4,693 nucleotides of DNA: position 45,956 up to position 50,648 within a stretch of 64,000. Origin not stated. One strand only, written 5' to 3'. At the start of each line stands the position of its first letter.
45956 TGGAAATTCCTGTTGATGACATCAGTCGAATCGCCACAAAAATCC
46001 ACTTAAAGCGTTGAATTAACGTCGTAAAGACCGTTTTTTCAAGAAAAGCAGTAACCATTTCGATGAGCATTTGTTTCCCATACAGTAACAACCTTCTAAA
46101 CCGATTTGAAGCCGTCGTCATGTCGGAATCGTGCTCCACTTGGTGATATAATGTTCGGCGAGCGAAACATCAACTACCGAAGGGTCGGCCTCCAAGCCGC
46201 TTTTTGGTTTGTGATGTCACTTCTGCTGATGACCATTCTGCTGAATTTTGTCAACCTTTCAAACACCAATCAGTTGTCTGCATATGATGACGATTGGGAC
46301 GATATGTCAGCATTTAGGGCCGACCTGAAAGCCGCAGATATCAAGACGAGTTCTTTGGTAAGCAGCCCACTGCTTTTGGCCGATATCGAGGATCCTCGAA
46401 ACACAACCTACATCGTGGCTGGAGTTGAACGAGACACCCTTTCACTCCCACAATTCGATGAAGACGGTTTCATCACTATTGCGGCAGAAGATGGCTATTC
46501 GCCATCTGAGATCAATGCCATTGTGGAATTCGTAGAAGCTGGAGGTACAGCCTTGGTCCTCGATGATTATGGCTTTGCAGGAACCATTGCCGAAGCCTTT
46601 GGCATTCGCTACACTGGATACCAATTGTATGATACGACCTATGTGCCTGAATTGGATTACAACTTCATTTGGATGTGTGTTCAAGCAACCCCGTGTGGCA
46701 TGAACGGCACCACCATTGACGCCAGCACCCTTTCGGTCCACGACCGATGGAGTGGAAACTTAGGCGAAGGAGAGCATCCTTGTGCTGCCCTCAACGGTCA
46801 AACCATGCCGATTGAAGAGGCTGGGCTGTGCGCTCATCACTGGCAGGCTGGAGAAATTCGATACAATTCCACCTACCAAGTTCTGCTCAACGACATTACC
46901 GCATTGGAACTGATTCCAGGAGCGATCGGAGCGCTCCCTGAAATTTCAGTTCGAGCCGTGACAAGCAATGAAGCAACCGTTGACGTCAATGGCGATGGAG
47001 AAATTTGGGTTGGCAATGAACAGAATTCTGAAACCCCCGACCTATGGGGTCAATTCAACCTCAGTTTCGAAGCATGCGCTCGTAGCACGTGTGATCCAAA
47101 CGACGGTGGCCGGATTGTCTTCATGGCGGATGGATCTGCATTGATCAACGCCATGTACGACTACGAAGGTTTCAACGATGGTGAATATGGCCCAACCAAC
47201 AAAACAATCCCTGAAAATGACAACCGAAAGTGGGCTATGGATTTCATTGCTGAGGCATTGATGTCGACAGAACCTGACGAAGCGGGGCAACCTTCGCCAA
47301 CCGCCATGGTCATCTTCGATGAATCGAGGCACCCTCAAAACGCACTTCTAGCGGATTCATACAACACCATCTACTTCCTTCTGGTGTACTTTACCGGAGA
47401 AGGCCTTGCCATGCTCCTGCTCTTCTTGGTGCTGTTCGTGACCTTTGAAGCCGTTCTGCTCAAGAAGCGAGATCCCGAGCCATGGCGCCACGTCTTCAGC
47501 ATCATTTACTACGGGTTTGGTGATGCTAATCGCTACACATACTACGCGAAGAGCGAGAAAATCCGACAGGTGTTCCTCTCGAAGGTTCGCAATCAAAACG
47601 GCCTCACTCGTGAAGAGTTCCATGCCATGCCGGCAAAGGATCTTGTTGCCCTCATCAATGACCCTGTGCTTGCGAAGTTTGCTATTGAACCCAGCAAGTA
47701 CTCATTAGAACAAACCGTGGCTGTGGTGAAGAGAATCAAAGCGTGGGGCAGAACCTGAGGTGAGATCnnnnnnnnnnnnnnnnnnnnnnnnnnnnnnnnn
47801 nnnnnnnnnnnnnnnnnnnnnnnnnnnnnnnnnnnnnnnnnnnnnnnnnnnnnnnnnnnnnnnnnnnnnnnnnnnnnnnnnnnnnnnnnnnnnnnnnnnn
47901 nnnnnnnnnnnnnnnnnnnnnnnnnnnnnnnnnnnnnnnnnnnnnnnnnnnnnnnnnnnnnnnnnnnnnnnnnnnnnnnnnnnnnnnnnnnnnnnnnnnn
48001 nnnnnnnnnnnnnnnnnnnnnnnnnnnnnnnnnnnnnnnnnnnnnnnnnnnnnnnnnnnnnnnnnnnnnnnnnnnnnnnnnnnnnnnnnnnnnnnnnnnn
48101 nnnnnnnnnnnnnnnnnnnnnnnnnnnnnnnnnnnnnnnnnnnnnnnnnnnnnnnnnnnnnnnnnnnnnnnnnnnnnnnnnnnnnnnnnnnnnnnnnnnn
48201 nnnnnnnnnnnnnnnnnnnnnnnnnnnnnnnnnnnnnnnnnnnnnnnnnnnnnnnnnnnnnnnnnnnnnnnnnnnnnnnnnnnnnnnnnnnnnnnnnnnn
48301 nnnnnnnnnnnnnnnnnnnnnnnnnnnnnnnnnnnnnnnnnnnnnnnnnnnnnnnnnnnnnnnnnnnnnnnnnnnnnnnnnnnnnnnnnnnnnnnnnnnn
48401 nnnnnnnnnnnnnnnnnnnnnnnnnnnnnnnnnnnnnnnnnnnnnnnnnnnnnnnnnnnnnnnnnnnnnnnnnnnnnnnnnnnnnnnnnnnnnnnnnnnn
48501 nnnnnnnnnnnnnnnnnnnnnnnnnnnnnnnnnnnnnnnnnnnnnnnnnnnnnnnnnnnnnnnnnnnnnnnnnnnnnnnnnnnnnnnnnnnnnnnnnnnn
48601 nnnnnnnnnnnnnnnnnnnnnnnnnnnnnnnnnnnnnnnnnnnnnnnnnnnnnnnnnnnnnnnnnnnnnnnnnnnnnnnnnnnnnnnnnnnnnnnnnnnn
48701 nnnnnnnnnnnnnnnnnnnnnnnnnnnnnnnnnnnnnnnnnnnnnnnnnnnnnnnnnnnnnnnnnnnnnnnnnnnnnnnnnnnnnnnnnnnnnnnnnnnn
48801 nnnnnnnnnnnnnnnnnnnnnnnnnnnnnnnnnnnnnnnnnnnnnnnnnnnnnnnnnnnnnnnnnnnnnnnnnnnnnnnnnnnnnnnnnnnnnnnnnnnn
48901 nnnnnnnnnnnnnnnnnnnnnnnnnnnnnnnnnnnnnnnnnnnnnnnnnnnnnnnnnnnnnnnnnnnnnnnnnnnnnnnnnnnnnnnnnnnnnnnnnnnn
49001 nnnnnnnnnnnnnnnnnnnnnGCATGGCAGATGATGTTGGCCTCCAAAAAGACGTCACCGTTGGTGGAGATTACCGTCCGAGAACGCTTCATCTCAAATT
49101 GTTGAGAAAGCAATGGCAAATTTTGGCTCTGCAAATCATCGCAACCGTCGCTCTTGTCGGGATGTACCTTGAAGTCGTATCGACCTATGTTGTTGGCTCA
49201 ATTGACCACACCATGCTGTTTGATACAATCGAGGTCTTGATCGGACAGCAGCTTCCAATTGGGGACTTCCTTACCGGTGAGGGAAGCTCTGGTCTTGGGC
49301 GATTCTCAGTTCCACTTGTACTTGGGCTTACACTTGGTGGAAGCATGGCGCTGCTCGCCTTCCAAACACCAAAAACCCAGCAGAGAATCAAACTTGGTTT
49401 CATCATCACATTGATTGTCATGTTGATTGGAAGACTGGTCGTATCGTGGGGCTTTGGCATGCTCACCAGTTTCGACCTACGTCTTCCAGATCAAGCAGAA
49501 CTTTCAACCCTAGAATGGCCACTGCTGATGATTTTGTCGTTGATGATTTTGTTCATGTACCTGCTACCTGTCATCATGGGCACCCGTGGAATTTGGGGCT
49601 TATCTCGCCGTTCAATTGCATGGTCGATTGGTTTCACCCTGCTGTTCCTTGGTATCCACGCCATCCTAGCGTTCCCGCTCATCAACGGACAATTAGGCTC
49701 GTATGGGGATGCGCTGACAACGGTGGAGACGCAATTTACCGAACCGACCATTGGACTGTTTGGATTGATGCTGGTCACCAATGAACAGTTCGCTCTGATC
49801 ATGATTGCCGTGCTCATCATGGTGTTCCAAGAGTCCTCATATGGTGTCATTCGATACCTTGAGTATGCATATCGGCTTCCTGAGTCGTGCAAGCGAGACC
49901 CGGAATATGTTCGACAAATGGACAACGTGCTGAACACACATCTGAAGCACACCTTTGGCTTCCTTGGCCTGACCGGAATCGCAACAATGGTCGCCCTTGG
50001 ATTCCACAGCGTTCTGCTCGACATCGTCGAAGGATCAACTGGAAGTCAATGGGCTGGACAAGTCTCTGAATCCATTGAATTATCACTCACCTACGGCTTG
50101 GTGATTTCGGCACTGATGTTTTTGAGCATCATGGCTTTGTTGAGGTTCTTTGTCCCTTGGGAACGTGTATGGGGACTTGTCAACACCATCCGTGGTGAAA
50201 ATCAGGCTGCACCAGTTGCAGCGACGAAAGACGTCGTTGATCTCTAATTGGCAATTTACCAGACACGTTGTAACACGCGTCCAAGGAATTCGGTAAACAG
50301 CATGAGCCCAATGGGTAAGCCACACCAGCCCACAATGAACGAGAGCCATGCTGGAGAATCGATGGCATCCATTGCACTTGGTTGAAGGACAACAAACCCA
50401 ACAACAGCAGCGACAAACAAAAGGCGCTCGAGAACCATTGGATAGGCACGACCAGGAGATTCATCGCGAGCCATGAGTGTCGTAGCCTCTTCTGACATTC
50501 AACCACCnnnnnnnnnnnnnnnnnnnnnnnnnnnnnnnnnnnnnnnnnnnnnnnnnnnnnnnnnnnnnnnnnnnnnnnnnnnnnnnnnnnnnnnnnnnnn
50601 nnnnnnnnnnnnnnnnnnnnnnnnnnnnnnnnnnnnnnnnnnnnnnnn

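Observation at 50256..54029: Roadblock/LC7 gene, a 1057-aa Roadblock-plus-coiled-coil giant and a small membrane protein, with no GTPase partner visible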

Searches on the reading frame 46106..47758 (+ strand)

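Call 3: search_protein_families(library=pfam, proteins=[window:46106-47758:+], max_evalue=1)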
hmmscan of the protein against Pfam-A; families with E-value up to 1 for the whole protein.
window:46106-47758:+ (550 aa): 2 families
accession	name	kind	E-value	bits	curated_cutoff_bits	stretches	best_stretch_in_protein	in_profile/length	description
PF14258.12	DUF4350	-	2.3e-09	38.2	30.4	2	109-178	25-96/181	Domain of unknown function (DUF4350)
PF09822.16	ABC_transp_aux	-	0.055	13.1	34.7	1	120-157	47-84/288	ABC-type uncharacterized transport system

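Call 4: search_protein_families(library=ncbifam, proteins=[window:46106-47758:+], max_evalue=1)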
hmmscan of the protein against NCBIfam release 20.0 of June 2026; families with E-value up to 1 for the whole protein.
window:46106-47758:+ (550 aa): 0 families

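Call 89: search_protein_families(library=padloc, proteins=[window:46106-47758:+], max_evalue=0.01)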
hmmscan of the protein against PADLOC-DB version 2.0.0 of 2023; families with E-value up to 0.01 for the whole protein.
window:46106-47758:+ (550 aa): 0 families

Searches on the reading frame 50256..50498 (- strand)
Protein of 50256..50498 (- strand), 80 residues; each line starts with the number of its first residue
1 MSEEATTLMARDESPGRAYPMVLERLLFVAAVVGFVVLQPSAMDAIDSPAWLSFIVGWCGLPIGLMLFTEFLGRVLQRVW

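Call 3: search_protein_families(library=pfam, proteins=[window:50256-50498:-], max_evalue=1)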
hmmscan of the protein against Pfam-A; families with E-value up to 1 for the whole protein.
window:50256-50498:- (80 aa): 0 families

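Call 4: search_protein_families(library=ncbifam, proteins=[window:50256-50498:-], max_evalue=1)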
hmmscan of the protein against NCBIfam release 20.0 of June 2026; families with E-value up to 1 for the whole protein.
window:50256-50498:- (80 aa): 0 families

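Call 89: search_protein_families(library=padloc, proteins=[window:50256-50498:-], max_evalue=0.01)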
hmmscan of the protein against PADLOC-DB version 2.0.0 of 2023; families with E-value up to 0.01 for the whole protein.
window:50256-50498:- (80 aa): 0 families
